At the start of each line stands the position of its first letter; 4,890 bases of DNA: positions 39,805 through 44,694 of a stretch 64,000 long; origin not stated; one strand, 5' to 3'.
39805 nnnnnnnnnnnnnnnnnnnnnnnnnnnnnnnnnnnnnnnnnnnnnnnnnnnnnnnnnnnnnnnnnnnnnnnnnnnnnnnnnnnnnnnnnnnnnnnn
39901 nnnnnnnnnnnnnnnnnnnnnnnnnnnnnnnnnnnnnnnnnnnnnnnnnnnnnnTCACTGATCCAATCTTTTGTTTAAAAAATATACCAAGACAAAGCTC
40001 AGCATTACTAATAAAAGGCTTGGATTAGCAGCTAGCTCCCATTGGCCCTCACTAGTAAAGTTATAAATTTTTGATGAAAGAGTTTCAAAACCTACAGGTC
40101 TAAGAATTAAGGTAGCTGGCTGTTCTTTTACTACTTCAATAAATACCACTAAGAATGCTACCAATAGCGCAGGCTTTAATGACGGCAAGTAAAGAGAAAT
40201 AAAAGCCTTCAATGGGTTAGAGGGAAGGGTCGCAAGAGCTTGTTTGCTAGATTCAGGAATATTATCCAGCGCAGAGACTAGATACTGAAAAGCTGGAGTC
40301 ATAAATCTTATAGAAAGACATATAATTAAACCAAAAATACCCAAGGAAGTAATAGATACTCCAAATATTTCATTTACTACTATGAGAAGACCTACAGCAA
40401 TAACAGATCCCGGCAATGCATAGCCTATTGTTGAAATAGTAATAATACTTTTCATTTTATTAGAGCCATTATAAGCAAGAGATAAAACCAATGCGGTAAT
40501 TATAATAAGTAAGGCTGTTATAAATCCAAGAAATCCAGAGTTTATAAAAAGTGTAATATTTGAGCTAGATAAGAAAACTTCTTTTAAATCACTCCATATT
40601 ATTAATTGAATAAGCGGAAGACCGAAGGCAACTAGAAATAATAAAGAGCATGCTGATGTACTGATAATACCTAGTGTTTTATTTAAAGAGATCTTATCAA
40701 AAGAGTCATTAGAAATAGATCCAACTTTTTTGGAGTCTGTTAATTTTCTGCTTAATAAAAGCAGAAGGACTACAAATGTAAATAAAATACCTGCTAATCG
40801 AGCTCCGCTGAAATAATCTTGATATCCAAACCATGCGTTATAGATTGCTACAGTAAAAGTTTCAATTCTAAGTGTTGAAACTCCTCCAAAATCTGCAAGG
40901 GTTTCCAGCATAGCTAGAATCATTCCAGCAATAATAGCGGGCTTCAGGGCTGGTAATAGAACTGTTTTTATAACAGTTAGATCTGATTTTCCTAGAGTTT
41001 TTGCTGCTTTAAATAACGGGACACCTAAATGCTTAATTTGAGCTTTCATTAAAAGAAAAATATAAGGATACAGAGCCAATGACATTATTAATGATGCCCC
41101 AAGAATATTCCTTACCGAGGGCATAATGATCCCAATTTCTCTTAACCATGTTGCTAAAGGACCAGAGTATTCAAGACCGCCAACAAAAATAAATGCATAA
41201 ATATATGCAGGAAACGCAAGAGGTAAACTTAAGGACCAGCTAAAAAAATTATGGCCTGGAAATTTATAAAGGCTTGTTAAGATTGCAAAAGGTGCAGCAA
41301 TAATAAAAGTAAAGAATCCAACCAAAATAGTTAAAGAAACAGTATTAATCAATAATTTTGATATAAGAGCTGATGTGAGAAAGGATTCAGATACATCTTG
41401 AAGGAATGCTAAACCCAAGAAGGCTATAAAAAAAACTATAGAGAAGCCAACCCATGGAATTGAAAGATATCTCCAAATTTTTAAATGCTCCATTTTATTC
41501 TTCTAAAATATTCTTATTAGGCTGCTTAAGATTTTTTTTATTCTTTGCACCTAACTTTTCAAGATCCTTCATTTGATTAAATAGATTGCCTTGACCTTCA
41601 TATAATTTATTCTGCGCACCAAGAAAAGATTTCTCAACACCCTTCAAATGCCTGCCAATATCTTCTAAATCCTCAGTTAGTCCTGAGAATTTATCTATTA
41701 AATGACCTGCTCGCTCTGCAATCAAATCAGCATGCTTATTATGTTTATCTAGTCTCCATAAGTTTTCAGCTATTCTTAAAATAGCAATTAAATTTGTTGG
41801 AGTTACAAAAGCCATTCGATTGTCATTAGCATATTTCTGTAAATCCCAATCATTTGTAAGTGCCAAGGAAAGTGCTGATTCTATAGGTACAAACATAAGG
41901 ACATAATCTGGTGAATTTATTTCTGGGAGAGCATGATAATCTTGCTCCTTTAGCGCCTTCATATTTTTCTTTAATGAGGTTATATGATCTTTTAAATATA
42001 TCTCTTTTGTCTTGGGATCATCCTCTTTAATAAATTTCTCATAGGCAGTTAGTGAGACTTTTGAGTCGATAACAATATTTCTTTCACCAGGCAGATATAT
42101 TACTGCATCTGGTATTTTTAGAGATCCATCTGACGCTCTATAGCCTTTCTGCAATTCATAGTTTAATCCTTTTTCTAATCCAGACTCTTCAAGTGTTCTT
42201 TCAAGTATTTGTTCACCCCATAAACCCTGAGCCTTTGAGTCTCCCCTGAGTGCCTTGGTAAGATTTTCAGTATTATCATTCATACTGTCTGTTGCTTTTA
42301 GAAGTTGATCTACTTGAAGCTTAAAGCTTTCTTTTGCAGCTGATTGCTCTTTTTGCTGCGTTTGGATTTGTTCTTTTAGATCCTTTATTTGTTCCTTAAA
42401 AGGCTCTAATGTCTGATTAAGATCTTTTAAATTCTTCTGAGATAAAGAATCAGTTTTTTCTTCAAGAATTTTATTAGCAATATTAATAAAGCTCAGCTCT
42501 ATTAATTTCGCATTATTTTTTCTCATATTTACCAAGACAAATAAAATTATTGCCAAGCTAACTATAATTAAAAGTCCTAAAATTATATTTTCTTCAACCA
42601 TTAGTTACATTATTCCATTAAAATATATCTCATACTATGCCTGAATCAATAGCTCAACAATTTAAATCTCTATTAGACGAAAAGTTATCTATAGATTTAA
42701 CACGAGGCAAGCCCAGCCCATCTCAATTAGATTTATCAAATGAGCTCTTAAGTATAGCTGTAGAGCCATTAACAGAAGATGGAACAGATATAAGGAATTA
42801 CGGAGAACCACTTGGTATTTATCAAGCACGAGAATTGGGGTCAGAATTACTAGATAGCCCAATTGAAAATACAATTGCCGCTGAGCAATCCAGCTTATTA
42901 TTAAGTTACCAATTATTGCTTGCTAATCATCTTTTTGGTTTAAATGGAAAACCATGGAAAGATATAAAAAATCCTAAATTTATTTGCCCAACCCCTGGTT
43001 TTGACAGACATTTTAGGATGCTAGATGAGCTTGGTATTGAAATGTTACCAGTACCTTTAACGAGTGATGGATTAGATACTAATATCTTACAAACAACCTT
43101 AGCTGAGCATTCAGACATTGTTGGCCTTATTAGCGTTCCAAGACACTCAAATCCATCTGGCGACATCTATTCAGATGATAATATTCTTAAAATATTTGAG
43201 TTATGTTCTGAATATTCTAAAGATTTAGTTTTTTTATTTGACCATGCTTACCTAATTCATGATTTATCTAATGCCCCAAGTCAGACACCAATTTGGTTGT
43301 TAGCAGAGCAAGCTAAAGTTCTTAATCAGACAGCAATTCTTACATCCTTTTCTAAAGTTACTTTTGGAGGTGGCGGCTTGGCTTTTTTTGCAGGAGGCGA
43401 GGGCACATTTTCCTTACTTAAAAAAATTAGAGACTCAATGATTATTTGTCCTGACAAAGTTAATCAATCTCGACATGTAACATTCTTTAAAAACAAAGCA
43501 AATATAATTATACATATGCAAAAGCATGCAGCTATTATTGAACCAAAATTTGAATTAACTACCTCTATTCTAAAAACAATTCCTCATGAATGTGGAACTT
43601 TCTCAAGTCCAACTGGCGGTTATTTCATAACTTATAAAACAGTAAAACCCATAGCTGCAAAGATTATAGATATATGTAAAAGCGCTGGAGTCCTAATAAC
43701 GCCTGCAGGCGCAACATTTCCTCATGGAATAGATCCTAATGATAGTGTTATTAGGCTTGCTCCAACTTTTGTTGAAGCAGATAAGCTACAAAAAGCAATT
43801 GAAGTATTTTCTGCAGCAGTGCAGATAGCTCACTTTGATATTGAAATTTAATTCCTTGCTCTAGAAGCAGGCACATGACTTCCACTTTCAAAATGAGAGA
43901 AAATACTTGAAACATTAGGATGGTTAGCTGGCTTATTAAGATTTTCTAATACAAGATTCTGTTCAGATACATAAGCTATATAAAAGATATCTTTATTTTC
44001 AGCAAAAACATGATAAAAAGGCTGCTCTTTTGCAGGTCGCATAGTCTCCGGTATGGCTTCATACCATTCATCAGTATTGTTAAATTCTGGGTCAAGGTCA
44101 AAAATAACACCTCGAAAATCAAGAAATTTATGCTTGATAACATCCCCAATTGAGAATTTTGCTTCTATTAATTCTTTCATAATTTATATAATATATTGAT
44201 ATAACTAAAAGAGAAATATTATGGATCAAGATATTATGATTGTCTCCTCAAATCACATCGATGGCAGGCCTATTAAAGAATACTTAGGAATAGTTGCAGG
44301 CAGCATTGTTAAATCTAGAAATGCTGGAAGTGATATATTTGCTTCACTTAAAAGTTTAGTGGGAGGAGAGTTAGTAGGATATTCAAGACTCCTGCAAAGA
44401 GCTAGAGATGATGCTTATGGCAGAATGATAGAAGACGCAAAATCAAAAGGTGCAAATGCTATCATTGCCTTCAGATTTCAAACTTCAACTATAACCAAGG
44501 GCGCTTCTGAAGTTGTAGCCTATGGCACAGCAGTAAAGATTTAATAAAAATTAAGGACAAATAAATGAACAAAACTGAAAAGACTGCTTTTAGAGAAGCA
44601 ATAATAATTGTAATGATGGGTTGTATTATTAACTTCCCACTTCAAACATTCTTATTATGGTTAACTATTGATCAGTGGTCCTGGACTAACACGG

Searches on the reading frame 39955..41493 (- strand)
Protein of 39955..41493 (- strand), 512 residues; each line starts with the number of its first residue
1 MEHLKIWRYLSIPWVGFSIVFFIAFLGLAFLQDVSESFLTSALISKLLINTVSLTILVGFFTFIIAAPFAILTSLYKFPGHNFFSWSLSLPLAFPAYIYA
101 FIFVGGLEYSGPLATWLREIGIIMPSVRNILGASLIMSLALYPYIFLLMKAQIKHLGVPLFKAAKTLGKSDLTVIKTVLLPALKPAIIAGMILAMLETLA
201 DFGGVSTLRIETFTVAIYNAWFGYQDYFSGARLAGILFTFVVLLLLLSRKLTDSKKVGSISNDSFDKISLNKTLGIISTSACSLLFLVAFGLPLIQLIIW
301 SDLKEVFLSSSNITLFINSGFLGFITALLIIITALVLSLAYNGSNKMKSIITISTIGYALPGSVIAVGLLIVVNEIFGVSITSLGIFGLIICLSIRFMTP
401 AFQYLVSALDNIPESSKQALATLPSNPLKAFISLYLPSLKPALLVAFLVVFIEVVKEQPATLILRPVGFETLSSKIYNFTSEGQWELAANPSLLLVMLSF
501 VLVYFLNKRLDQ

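Call 47: search_protein_families(library=pfam, proteins=[window:39955-41493:-], max_evalue=0.0001)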
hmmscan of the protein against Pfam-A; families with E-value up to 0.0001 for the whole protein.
window:39955-41493:- (512 aa): 1 family
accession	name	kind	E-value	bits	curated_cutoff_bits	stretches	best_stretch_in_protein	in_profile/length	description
PF00528.27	BPD_transp_1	-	1.1e-13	51.8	26.4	2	352-511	22-179/184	Binding-protein-dependent transport system inner membrane component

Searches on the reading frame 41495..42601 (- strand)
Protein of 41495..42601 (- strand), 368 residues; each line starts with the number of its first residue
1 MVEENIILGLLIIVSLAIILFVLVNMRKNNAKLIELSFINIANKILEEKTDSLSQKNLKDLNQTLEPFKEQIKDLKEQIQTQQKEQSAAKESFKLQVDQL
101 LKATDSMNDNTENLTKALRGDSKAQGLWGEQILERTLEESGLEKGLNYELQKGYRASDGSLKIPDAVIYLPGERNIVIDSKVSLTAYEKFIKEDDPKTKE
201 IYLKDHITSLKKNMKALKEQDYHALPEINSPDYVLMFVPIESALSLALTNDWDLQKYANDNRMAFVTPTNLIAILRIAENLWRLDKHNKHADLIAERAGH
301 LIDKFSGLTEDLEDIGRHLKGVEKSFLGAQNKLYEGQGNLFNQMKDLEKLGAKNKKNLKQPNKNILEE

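Call 47: search_protein_families(library=pfam, proteins=[window:41495-42601:-], max_evalue=0.0001)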
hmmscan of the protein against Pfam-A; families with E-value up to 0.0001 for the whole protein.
window:41495-42601:- (368 aa): 1 family
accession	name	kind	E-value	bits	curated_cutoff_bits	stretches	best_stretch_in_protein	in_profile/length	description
PF02646.22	RmuC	-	1.2e-85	287.6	26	1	60-356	2-290/291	RmuC family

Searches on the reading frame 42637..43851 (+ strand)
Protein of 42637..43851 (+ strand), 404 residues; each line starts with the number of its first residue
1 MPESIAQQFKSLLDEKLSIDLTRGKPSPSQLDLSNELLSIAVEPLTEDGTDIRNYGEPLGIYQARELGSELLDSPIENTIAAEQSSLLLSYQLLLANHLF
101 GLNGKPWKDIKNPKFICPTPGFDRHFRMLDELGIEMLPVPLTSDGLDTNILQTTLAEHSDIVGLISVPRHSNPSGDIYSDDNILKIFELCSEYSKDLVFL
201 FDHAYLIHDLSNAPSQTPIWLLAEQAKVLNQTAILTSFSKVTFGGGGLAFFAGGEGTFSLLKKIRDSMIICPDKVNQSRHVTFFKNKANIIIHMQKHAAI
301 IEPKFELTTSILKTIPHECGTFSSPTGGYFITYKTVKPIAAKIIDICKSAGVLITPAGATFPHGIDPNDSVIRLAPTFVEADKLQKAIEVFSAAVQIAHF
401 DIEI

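Call 47: search_protein_families(library=pfam, proteins=[window:42637-43851:+], max_evalue=0.0001)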
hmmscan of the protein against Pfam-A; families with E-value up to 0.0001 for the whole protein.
window:42637-43851:+ (404 aa): 2 families
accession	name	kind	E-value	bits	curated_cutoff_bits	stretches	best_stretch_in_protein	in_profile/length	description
PF12897.13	Asp_aminotransf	-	7.8e-101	338.3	27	1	5-399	13-413/421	Aspartate amino-transferase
PF00155.27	Aminotran_1_2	-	7.3e-11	42.3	19.7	1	114-356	93-332/361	Aminotransferase class I and II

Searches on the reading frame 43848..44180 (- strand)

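Call 47: search_protein_families(library=pfam, proteins=[window:43848-44180:-], max_evalue=0.0001)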
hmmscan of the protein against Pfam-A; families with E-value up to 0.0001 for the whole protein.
window:43848-44180:- (110 aa): 1 family
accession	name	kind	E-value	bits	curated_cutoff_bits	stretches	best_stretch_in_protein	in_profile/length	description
PF08755.16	YccV-like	-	1.6e-28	99.4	22.8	1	7-100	1-100/101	Hemimethylated DNA-binding protein YccV like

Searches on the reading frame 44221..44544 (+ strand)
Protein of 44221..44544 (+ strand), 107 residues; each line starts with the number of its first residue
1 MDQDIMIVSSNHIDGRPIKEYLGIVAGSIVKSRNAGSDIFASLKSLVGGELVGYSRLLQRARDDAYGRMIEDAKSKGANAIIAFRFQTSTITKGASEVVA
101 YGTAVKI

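Call 47: search_protein_families(library=pfam, proteins=[window:44221-44544:+], max_evalue=0.0001)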
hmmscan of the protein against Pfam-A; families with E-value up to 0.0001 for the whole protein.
window:44221-44544:+ (107 aa): 1 family
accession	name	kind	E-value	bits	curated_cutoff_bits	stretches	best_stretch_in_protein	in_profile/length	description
PF01906.23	YbjQ_1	-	1.5e-36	125.6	23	1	5-107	1-103/103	Putative heavy-metal-binding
